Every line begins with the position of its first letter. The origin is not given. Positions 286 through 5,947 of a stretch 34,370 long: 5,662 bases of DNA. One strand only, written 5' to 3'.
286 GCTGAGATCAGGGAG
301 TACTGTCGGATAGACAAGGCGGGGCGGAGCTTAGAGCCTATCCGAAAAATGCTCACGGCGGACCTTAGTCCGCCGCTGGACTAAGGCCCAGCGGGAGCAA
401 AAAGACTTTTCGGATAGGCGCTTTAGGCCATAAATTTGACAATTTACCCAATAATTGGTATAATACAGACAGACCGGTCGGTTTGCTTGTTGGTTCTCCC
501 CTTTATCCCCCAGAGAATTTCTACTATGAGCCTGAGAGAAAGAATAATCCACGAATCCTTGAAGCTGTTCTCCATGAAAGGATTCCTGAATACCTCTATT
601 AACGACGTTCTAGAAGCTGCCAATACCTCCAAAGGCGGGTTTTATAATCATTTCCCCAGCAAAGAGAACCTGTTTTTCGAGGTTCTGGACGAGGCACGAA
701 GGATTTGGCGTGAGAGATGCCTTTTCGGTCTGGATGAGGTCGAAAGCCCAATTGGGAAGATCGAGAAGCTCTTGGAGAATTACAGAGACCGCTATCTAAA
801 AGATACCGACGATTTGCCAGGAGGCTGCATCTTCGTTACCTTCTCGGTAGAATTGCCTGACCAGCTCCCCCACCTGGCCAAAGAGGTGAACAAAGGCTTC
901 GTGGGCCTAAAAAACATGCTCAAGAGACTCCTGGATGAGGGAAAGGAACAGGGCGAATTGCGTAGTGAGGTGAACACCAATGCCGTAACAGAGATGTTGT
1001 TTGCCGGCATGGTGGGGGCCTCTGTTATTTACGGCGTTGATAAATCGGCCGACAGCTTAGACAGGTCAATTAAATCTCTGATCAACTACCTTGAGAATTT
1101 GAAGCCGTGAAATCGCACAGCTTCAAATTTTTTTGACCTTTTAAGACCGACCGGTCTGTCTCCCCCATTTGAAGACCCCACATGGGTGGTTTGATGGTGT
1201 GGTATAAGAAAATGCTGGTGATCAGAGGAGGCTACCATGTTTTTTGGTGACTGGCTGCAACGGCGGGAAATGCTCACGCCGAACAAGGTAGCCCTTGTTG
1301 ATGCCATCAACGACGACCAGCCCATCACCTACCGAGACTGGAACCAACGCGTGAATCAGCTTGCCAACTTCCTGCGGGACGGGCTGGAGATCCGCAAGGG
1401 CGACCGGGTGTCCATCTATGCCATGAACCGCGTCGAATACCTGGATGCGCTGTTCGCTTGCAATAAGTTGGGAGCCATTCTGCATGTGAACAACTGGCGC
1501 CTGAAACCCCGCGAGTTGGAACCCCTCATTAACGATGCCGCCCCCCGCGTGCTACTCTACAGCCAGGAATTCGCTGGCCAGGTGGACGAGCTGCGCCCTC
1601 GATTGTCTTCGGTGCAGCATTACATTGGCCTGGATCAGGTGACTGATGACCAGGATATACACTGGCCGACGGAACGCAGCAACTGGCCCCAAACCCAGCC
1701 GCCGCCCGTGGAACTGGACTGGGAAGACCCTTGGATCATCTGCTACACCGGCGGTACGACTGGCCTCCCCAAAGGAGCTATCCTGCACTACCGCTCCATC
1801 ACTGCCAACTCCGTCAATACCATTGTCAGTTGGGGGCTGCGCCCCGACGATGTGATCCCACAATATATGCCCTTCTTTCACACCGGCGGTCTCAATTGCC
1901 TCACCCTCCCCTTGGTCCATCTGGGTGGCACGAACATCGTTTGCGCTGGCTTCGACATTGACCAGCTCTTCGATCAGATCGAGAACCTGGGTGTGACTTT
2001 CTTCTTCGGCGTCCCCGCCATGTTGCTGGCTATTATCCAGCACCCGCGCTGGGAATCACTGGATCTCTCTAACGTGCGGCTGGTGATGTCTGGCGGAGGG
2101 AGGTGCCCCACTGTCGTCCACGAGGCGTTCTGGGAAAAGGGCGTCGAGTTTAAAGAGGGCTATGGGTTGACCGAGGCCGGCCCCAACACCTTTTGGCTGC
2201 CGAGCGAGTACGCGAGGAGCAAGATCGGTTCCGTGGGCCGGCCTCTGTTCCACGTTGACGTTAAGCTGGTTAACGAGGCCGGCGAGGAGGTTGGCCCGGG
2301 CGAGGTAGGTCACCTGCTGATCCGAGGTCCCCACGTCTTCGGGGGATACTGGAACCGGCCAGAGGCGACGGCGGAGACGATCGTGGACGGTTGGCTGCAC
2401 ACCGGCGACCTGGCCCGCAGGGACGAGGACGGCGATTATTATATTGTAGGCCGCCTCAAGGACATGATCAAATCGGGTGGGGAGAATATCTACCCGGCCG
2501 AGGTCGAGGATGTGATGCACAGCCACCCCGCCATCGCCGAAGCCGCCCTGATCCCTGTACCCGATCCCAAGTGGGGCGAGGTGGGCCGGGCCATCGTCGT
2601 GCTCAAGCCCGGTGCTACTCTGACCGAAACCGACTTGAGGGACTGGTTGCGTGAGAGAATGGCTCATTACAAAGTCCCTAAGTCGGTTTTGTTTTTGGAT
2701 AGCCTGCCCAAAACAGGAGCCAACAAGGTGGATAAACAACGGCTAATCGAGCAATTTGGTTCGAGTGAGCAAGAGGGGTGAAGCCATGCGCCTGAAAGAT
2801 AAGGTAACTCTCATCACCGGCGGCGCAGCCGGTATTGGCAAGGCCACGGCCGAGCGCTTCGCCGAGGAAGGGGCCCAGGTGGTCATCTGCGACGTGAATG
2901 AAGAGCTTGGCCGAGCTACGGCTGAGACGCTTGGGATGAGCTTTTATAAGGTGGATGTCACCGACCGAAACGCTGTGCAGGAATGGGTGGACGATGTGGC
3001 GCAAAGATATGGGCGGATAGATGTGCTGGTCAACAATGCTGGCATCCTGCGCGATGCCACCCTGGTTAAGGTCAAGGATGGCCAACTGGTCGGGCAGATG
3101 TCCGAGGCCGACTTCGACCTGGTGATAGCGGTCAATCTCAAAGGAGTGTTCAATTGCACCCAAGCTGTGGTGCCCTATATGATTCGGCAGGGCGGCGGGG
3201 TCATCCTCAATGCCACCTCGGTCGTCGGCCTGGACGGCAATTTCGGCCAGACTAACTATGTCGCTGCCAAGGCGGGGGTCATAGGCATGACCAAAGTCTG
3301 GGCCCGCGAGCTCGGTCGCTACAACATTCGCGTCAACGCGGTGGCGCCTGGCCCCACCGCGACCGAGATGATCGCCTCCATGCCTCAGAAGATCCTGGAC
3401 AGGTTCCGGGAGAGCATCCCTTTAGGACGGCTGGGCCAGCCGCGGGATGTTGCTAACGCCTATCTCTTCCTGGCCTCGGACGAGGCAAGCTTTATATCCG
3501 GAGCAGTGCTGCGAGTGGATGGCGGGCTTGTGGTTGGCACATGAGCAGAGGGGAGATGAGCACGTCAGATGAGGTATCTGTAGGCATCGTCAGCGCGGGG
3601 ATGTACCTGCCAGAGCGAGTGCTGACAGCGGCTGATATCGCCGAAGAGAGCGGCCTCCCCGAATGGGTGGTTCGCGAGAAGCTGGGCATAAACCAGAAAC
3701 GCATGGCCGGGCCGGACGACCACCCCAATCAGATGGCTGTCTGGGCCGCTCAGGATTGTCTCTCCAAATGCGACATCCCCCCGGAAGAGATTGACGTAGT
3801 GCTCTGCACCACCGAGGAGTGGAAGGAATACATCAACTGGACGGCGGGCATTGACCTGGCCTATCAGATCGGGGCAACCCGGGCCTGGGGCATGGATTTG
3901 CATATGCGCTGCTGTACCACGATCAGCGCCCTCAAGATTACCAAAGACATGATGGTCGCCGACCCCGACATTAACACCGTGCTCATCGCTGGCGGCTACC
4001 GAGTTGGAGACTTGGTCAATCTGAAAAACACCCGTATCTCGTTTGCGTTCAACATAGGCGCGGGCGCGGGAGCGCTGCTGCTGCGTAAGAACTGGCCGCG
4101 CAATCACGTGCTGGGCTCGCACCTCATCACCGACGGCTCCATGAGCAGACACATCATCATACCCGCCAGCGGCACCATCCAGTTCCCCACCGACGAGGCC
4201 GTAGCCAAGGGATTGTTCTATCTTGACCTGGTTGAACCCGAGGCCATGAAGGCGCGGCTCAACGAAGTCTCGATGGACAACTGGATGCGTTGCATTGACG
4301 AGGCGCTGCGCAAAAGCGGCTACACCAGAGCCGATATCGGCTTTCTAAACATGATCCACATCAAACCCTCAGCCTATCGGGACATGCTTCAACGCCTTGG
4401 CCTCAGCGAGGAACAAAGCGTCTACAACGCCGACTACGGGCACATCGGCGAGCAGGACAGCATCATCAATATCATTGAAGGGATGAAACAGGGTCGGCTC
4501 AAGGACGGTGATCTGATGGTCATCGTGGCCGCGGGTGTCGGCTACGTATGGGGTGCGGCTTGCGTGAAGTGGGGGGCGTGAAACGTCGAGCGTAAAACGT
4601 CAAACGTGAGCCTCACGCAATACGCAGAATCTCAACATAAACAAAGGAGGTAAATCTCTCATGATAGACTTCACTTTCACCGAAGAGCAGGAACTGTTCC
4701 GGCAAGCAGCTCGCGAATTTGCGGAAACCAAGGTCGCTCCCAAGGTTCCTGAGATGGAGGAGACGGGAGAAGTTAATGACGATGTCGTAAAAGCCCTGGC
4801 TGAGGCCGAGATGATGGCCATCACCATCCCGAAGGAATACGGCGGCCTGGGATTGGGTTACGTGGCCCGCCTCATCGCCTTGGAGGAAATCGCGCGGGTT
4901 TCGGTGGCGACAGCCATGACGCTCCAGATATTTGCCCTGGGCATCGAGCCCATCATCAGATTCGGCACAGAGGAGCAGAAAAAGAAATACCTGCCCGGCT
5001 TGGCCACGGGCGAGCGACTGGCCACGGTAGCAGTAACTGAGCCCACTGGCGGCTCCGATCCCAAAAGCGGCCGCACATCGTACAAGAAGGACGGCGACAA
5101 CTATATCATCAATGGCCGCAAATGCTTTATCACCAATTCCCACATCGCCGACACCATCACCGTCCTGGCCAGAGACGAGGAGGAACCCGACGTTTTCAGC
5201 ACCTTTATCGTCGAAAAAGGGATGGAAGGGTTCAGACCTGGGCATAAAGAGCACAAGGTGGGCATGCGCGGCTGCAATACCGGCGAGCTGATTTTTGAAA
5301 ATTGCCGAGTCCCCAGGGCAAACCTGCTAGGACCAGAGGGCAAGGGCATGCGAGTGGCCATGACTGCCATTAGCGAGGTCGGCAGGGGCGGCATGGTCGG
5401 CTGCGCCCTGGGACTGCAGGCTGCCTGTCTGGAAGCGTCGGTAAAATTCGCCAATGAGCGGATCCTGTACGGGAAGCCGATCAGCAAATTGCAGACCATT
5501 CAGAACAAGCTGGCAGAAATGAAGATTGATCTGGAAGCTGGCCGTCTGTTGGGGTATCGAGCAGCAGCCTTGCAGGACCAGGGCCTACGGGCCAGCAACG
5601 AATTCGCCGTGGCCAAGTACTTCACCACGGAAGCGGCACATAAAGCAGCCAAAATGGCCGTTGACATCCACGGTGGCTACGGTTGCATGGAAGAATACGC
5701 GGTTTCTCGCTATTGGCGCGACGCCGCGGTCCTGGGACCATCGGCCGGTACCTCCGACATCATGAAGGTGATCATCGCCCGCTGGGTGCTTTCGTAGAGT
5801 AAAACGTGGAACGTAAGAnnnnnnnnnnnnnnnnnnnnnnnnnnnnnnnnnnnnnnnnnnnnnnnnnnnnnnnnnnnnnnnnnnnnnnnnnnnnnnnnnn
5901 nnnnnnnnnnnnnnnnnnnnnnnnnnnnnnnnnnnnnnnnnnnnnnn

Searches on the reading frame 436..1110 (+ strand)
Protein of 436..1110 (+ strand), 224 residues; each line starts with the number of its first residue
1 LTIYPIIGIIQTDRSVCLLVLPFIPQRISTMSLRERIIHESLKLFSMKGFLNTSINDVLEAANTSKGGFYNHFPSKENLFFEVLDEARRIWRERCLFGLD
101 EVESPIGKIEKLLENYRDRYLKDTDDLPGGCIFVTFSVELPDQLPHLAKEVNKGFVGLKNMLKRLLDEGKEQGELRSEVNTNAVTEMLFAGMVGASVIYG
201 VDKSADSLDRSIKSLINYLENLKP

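Call 5: search_protein_families(library=pfam, proteins=[window:436-1110:+])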
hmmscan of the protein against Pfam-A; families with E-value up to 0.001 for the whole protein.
window:436-1110:+ (224 aa): 3 families
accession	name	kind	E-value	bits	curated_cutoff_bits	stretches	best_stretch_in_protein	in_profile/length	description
PF16925.10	TetR_C_13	-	4.2e-15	56.5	27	1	106-214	2-108/109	Tetracyclin repressor-like, C-terminal domain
PF00440.29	TetR_N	-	7.1e-14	51.8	24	1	37-83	1-47/47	Bacterial regulatory proteins, tetR family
PF08359.16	TetR_C_4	-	6e-06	26.9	21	1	138-192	49-103/133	YsiA-like protein, C-terminal region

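Call 78: find_encoding_contigs(protein=window:436-1110:+, flank=10000, max_places=2)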
Protein window:436-1110:+ (224 aa): 6 contigs read that carry it; 2 places shown.
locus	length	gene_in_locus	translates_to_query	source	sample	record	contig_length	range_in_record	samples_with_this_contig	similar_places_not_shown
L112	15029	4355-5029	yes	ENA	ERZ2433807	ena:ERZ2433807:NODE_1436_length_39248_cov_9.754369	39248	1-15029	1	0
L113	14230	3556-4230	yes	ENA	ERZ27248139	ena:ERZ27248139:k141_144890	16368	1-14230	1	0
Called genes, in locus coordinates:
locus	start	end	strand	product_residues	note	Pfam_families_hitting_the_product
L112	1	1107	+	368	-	?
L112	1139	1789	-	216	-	-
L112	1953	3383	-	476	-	PF00587:tRNA-synt_2b, PF03129:HGTP_anticodon, PF09180:ProRS-C_1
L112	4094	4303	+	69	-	-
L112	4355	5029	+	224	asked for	PF08359:TetR_C_4 (faint), PF00440:TetR_N, PF16925:TetR_C_13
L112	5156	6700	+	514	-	PF00501:AMP-binding, PF13193:AMP-binding_C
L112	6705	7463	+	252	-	PF00106:adh_short, PF01370:Epimerase (weak), PF08659:KR, PF23441:SDR (weak), PF13561:adh_short_C2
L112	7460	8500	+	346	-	PF08545:ACP_syn_III, PF08541:ACP_syn_III_C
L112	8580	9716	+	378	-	PF02771:Acyl-CoA_dh_N, PF02770:Acyl-CoA_dh_M, PF00441:Acyl-CoA_dh_1, PF08028:Acyl-CoA_dh_2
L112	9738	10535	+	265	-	PF01012:ETF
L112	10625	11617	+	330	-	PF01012:ETF, PF00766:ETF_alpha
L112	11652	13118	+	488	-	PF11794:HpaB_N, PF03241:HpaB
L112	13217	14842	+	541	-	PF00501:AMP-binding, PF13193:AMP-binding_C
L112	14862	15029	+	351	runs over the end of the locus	PF00561:Abhydrolase_1, PF12146:Hydrolase_4 (weak), PF12697:Abhydrolase_6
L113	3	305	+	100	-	?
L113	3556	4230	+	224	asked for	PF08359:TetR_C_4 (faint), PF00440:TetR_N, PF16925:TetR_C_13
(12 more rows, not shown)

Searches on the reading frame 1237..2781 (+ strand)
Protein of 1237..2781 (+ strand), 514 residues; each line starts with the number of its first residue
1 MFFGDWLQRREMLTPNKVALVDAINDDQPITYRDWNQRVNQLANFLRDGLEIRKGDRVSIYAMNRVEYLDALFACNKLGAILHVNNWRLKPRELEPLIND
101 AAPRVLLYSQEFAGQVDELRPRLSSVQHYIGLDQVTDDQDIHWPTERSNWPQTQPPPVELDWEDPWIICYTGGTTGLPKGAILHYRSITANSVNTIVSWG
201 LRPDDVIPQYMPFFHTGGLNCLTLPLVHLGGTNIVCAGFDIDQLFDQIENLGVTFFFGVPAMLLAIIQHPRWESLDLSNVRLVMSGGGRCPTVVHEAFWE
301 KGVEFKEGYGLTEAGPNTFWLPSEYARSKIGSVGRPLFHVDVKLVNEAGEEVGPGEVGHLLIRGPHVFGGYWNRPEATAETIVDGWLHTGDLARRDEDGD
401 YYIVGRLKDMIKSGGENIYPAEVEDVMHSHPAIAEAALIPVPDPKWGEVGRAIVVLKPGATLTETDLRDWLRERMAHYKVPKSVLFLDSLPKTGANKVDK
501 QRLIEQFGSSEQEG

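Call 5: search_protein_families(library=pfam, proteins=[window:1237-2781:+])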
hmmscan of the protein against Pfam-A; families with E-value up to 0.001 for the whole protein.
window:1237-2781:+ (514 aa): 2 families
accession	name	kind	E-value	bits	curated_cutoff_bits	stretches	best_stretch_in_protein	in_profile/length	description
PF00501.34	AMP-binding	-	1.3e-89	301.1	29.9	1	12-372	6-384/384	AMP-binding enzyme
PF13193.12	AMP-binding_C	-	2.2e-22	80.2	24.5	1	422-497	1-76/76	AMP-binding enzyme C-terminal domain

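Call 53: search_protein_families(library=ncbifam, proteins=[window:1237-2781:+], max_evalue=1e-30)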
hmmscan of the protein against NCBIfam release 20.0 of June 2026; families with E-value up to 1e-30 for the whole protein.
window:1237-2781:+ (514 aa): 73 families (the best 25 are shown)
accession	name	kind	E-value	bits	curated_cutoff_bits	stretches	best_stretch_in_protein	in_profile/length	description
NF005307.0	PRK06839.1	equivalog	4.9e-143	477.4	748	1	6-507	7-493/496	o-succinylbenzoate--CoA ligase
NF004837.0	PRK06187.1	subfamily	1.4e-141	472.4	476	1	10-511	17-526/531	long-chain-fatty-acid--CoA ligase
NF052269.1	Staph_lig_FadD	equivalog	3.1e-132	441.5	650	1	5-507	4-493/499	long-chain-fatty-acid--CoA ligase FadD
NF006182.0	PRK08316.1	subfamily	2.9e-113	379.1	663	1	4-510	14-520/523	fatty acyl-CoA synthetase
NF006181.0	PRK08314.1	subfamily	4.6e-102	342.1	705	1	27-506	47-553/563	long-chain-fatty-acid--CoA ligase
NF006572.0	PRK09088.1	equivalog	9.2e-101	337.9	696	1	12-507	12-487/491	acyl-CoA synthetase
NF002966.0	PRK03640.1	equivalog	6.8e-99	331.6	556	1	5-506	6-479/483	o-succinylbenzoate--CoA ligase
NF009233.0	PRK12583.1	subfamily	2.4e-96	323.4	832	1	159-505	197-548/558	fatty acid CoA ligase family protein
NF005857.1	PRK07786.1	exception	6.1e-95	318.6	733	1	6-508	14-513/513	fatty-acid--CoA ligase FadD5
NF005676.0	PRK07470.1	equivalog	4.8e-94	315.9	774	1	8-507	27-529/544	acyl-CoA synthetase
NF005702.0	PRK07514.1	subfamily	1.2e-93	314.2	558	1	23-508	23-501/506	malonyl-CoA synthase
NF005801.1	PRK07656.1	equivalog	4.5e-91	306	657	1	23-503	19-499/500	FadD3 family acyl-CoA ligase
NF004797.0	PRK06145.1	equivalog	9.8e-87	291.4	850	1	14-507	15-495/499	acyl-CoA synthetase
NF004114.0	PRK05605.1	equivalog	1.6e-85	287.6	766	1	160-507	218-569/575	long-chain-fatty-acid--CoA ligase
NF006523.0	PRK08974.1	equivalog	4.8e-84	282.5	884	1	161-506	204-552/561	long-chain-fatty-acid--CoA ligase FadD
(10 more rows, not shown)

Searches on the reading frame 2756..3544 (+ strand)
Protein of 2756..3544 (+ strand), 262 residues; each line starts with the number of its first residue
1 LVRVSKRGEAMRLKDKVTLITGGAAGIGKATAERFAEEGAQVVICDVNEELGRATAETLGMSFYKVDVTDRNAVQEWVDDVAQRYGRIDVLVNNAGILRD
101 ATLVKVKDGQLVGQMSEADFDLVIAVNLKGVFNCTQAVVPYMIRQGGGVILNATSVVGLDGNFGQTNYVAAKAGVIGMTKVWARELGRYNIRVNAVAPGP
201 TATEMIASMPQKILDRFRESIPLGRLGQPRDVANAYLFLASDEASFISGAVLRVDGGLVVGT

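Call 5: search_protein_families(library=pfam, proteins=[window:2756-3544:+])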
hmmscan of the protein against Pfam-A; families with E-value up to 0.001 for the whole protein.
window:2756-3544:+ (262 aa): 5 families
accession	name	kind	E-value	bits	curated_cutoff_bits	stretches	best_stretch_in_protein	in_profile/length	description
PF13561.12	adh_short_C2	-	5.7e-73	245.8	27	1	23-258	1-235/236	Enoyl-(Acyl carrier protein) reductase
PF00106.31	adh_short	-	1.1e-60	204.9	26.6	1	16-210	1-191/195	short chain dehydrogenase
PF08659.16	KR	-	2.3e-14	54.2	22.6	1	18-177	3-158/180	KR domain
PF23441.1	SDR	-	3.6e-07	30.3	27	1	12-259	4-256/258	SDR-like rossmann domain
PF01370.27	Epimerase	-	2.2e-06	27.7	20.9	1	19-82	2-64/240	NAD dependent epimerase/dehydratase family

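Call 53: search_protein_families(library=ncbifam, proteins=[window:2756-3544:+], max_evalue=1e-30)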
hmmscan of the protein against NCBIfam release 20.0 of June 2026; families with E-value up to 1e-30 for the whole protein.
window:2756-3544:+ (262 aa): 140 families (the best 25 are shown)
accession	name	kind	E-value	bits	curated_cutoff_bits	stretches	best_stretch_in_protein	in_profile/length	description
NF004198.0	PRK05653.1-3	equivalog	6e-84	281.4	296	1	12-260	4-248/248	3-oxoacyl-ACP reductase FabG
TIGR01830.1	3oxo_ACP_reduc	equivalog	5.9e-81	271.7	297.75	1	19-259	2-239/239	3-oxoacyl-[acyl-carrier-protein] reductase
NF006072.0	PRK08217.1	subfamily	2.7e-79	266.5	298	1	11-259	1-252/253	3-ketoacyl-(acyl-carrier-protein) reductase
NF005559.1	PRK07231.1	subfamily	4e-73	246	215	1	12-259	1-248/249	glucose 1-dehydrogenase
NF004197.0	PRK05653.1-1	equivalog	2.9e-72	243.3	332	1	11-259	3-247/249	3-oxoacyl-ACP reductase FabG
NF009466.0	PRK12826.1-2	subfamily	2.9e-72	243.1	222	1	15-259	3-245/248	3-oxoacyl-ACP reductase FabG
NF052558.1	MBtsdlDhBudC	equivalog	2.9e-71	240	270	1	14-259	2-242/250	meso-2,3-butanediol dehydrogenase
NF009464.0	PRK12824.1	subfamily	2.7e-68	230.3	269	1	15-259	2-243/245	3-oxoacyl-ACP reductase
NF004791.0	PRK06138.1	equivalog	4.2e-68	229.4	312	1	11-260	1-251/252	SDR family oxidoreductase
NF004818.0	PRK06172.1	equivalog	2.3e-66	223.7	336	1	11-259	3-251/253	SDR family oxidoreductase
TIGR01829.1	AcAcCoA_reduct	subfamily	2.8e-66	223.6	302.1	1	16-258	1-240/242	acetoacetyl-CoA reductase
NF009468.0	PRK12826.1-4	equivalog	2.9e-62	210.7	318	1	11-259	3-248/256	SDR family oxidoreductase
NF005853.0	PRK07774.1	equivalog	1.3e-60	204.9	303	1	11-260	2-248/250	SDR family oxidoreductase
NF004713.0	PRK06057.1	equivalog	1.5e-60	204.8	404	1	10-258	4-249/257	3-oxoacyl-ACP reductase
NF005067.0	PRK06484.1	equivalog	1.6e-59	201.9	713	1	11-259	5-252/524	short chain dehydrogenase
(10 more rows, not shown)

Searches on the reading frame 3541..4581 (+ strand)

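Call 5: search_protein_families(library=pfam, proteins=[window:3541-4581:+])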
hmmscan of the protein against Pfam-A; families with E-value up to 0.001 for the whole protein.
window:3541-4581:+ (346 aa): 2 families
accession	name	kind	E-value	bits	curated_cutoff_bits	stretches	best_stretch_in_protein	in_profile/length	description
PF08541.16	ACP_syn_III_C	-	1.1e-16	61.2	26.6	1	256-344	1-90/90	3-Oxoacyl-[acyl-carrier-protein (ACP)] synthase III C terminal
PF08545.16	ACP_syn_III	-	1.5e-11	44.5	24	1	118-199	1-80/80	3-Oxoacyl-[acyl-carrier-protein (ACP)] synthase III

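Call 53: search_protein_families(library=ncbifam, proteins=[window:3541-4581:+], max_evalue=1e-30)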
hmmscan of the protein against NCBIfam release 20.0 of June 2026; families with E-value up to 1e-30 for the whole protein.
window:3541-4581:+ (346 aa): 3 families
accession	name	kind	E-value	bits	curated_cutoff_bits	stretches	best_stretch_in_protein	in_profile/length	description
NF005308.0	PRK06840.1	equivalog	1.6e-132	441.7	315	1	12-345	3-336/339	3-oxoacyl-ACP synthase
NF006829.0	PRK09352.1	subfamily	4.5e-35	121.2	249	1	13-344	4-321/322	beta-ketoacyl-ACP synthase 3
TIGR00747.1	fabH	subfamily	4.9e-32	111.3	292.1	1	13-344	2-322/322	beta-ketoacyl-ACP synthase III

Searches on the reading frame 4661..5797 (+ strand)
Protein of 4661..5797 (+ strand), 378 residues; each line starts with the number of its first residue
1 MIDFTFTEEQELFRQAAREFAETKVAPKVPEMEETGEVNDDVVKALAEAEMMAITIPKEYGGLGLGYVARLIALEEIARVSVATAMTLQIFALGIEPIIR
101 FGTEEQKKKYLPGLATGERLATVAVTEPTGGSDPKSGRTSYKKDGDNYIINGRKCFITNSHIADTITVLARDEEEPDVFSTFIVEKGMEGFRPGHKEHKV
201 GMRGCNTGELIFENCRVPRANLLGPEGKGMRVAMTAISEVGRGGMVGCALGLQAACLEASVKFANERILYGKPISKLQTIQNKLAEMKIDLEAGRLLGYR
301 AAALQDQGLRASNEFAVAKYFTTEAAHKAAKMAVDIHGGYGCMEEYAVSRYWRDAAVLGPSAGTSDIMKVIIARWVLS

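Call 5: search_protein_families(library=pfam, proteins=[window:4661-5797:+])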
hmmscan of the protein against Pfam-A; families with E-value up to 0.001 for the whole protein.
window:4661-5797:+ (378 aa): 4 families
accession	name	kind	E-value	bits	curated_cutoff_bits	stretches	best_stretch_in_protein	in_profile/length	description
PF00441.29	Acyl-CoA_dh_1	-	7.6e-40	136.9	22.4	1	227-377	1-150/150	Acyl-CoA dehydrogenase, C-terminal domain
PF02771.21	Acyl-CoA_dh_N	-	4e-37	127.5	22.9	1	7-118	1-113/113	Acyl-CoA dehydrogenase, N-terminal domain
PF02770.24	Acyl-CoA_dh_M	-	3.3e-27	94.9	33.3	1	123-215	2-97/97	Acyl-CoA dehydrogenase, middle domain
PF08028.16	Acyl-CoA_dh_2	-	7.8e-18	65.5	22.7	1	247-358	5-126/134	Acyl-CoA dehydrogenase, C-terminal domain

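Call 53: search_protein_families(library=ncbifam, proteins=[window:4661-5797:+], max_evalue=1e-30)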
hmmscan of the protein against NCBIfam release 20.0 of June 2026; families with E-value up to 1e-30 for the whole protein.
window:4661-5797:+ (378 aa): 11 families
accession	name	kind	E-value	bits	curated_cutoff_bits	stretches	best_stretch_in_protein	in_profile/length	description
NF042972.1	AcrlCoAredClosAcrC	equivalog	4e-113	377.9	640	1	2-377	1-377/378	acryloyl-CoA reductase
NF043006.1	CyhCrbnylCoADH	equivalog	2.3e-84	283.6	650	1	6-376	4-375/380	cyclohexane-1-carbonyl-CoA dehydrogenase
NF058590.1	AcCoDHFadEBacil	equivalog_domain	2.9e-83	280.4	600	1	5-375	20-409/586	acyl-CoA dehydrogenase FadE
NF045552.1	GlutCoADH_Des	equivalog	6e-82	275.9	470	1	3-374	2-377/387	glutaryl-CoA dehydrogenase Acd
NF008997.0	PRK12341.1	equivalog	1.1e-67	228.8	537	1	2-377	1-377/382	acyl-CoA dehydrogenase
NF053553.1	prodigi_MBC_PigA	equivalog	4.3e-67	226.9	500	1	2-374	1-377/381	prodigiosin MBC biosynthesis dehydrogenase PigA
NF042439.1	SulpropCoADesulf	equivalog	2e-64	217.7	600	1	15-377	2-371/379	3-sulfinopropanoyl-CoA desulfinase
NF045652.1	ProlPCPDhRedW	equivalog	2.5e-64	217.5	650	1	10-374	4-371/376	L-prolyl-[peptidyl-carrier protein] dehydrogenase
NF002885.1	PRK03354.1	equivalog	2.1e-62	211.4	540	1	2-375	1-372/378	crotonobetainyl-CoA dehydrogenase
TIGR03207.1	cyc_hxne_CoA_dh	equivalog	3.6e-52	177.3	575.35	1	8-374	3-369/372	cyclohexanecarboxyl-CoA dehydrogenase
NF052270.1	Staph_DH_FadE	equivalog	4e-47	160.8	600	1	15-375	30-392/400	acyl-CoA dehydrogenase FadE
